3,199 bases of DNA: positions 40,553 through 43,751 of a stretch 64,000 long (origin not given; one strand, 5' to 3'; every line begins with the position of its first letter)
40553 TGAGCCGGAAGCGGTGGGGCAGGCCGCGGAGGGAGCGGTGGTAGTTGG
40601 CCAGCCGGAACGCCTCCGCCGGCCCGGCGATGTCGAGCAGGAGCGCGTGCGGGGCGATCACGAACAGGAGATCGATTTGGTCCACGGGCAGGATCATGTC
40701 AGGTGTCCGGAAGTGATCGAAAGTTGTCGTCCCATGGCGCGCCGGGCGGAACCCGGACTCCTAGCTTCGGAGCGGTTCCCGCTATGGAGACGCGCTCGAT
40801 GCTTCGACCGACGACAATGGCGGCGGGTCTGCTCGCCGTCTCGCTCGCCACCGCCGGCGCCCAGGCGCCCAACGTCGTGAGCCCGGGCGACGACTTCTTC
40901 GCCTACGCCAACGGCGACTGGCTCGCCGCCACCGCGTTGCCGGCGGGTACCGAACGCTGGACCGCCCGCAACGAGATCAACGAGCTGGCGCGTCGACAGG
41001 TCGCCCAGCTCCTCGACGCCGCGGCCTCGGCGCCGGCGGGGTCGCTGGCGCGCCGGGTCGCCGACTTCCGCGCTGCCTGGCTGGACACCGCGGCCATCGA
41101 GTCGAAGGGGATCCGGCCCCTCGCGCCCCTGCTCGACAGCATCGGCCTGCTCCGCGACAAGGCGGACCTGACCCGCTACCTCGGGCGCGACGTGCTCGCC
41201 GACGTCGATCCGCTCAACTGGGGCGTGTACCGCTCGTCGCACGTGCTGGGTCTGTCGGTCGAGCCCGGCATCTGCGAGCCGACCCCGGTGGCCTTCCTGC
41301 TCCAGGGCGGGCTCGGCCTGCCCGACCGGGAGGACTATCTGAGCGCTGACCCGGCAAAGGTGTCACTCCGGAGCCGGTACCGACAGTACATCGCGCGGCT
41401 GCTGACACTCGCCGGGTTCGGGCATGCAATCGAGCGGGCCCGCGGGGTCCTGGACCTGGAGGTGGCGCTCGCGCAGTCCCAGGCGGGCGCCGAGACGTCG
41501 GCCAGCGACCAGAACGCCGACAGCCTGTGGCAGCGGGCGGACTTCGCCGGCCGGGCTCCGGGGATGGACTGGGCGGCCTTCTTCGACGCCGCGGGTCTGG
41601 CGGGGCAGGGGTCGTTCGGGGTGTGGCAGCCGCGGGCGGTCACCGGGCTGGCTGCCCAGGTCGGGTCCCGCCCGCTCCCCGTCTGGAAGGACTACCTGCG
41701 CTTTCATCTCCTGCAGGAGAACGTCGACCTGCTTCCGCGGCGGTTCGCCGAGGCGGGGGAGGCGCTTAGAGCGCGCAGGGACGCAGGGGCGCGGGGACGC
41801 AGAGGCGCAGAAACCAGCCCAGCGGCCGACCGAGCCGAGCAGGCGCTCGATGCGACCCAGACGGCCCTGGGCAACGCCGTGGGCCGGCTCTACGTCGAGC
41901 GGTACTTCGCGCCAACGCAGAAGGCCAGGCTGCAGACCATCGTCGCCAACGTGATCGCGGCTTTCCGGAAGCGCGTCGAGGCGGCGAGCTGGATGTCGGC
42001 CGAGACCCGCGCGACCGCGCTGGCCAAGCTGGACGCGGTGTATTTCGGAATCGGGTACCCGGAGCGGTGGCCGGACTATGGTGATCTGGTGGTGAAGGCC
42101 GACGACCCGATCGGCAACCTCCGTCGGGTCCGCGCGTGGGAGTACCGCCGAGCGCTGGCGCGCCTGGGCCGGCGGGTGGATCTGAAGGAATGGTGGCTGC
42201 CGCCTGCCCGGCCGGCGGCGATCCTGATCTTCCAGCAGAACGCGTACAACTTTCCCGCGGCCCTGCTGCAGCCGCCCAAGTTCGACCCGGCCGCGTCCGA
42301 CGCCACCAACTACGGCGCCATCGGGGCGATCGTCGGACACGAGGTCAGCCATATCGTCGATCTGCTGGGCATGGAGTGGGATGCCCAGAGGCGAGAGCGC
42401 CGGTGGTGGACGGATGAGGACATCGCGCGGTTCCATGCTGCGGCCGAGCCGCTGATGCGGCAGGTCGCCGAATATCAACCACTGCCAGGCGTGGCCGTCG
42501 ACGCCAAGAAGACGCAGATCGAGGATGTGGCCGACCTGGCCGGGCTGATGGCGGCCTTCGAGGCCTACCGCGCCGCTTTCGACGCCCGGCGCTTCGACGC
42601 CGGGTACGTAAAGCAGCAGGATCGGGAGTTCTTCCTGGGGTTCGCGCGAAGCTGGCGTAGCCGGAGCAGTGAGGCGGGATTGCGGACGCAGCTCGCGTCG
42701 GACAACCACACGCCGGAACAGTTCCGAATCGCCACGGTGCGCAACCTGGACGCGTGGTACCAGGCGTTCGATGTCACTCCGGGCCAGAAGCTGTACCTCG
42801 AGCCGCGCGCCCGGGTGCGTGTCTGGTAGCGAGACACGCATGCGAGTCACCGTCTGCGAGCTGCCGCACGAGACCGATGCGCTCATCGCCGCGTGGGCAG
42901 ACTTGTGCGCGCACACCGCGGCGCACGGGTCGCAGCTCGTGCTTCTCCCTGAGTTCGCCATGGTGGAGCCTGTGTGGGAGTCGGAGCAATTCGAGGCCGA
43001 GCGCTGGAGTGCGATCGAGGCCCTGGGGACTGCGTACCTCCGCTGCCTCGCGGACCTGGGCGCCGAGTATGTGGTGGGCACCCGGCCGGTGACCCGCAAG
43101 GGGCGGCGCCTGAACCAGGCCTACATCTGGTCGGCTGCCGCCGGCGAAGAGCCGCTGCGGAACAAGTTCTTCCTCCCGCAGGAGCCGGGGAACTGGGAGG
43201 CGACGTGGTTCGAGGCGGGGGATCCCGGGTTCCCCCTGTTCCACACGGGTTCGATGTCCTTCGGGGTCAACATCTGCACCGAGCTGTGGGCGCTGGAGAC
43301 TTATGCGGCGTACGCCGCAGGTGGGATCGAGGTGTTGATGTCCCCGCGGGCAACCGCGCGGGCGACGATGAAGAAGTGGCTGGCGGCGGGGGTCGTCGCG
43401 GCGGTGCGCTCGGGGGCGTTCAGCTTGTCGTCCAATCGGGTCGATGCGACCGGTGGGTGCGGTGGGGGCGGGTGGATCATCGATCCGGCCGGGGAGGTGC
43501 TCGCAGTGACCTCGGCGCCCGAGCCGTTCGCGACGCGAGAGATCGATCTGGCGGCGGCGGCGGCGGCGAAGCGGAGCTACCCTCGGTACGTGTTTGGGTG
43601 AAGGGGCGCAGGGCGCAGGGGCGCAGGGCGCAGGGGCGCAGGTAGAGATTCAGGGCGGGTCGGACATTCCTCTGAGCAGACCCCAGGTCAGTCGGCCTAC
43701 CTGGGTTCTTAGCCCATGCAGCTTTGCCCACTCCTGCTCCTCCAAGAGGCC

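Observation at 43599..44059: An IVS-protein gene sits in the loop of a long simple-repeat inverted repeat that exactly fills a convergent stop-to-stop gap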

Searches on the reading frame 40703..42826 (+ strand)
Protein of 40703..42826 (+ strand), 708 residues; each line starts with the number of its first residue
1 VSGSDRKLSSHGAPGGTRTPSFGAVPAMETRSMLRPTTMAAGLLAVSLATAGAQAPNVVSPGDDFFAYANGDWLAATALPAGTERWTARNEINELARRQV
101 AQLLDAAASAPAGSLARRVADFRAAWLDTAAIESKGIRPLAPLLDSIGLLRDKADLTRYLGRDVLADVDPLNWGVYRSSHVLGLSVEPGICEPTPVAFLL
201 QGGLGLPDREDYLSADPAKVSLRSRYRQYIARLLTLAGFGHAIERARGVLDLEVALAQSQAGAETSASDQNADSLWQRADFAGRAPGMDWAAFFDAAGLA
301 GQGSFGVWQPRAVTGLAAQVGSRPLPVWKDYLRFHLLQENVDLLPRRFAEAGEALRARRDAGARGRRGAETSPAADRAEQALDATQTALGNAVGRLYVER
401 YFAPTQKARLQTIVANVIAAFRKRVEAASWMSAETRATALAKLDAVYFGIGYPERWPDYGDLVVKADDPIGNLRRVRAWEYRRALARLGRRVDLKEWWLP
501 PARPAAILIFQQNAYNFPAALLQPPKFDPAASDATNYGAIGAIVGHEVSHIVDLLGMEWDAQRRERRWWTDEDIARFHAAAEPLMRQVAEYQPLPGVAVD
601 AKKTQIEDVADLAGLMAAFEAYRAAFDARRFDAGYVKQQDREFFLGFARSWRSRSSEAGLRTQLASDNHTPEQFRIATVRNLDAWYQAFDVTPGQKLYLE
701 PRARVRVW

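Call 89: search_protein_families(library=pfam, proteins=[window:40703-42826:+])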
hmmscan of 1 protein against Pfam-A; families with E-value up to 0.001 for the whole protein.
window:40703-42826:+ (708 aa): 2 families
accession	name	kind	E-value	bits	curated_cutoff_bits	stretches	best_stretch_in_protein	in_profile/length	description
PF05649.18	Peptidase_M13_N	-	9.3e-78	262.7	32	1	61-453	1-381/381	Peptidase family M13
PF01431.27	Peptidase_M13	-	1.4e-44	152.6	24.5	1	511-705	7-205/205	Peptidase family M13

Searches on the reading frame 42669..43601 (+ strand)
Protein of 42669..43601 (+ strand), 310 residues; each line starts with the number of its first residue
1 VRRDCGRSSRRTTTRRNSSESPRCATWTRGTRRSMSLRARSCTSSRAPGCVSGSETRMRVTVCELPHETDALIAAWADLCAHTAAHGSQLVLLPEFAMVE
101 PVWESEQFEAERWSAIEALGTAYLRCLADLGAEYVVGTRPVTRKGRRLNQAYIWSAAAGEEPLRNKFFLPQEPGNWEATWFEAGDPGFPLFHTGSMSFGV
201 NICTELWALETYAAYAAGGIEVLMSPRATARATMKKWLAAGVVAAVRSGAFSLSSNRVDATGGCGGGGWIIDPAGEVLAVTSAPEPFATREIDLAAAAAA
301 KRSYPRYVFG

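Call 6: search_protein_families(library=pfam, proteins=[window:42669-43601:+])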
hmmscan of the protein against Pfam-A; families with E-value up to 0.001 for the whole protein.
window:42669-43601:+ (310 aa): 1 family
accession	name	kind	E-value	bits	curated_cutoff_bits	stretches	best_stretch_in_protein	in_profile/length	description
PF00795.27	CN_hydrolase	-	9.4e-20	71.5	23.2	1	60-301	2-255/256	Carbon-nitrogen hydrolase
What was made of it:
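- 42840..43601 (+): Left neighbour: a carbon-nitrogen hydrolase (nitrilase-superfamily) gene whose TGA abuts the left arm. PF00795 (call 6).
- Checked: The ORF is PF00795, E=9e-20 (call 6).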

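Call 34: find_related_loci(query=window:42840-43598:+, collection=metagenome_contigs, flank=2500)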
Query window:42840-43598:+ (253 aa) in metagenome_contigs; peptide patterns used: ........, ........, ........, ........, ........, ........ (x = any residue, [..] = any of these).
115 stretches matched a pattern; 52 encode a relative of the query (tblastn E <= 1e-3); 52 distinct loci.
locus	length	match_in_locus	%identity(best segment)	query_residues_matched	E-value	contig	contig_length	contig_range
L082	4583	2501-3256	83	1-252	1e-135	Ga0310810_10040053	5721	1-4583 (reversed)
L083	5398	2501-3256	78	1-252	6e-133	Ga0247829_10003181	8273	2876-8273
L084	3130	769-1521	82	1-252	1e-137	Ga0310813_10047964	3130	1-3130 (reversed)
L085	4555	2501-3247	82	4-252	4e-132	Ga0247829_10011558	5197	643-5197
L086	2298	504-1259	77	1-252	2e-136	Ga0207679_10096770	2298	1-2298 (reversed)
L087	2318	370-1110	80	6-252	4e-136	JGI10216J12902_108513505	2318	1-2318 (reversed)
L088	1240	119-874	79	1-252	2e-139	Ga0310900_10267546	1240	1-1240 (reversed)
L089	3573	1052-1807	81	1-252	3e-129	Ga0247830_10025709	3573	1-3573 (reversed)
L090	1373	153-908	74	1-252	2e-135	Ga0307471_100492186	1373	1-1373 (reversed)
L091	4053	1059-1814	74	1-252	2e-126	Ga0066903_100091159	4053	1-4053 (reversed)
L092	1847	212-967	75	1-252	2e-132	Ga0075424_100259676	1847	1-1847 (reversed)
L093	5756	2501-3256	72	1-252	3e-120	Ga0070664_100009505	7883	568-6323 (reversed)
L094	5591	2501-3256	72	1-252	2e-119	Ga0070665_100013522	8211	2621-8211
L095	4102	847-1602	71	1-252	1e-119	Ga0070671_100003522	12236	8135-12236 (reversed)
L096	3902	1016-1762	71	4-252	3e-121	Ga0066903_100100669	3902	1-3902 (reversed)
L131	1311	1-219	90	180-252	5e-32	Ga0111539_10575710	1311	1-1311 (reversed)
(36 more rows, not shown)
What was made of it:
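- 42840..43601 (+): It was used to retrieve orthologous junctions (call 34).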
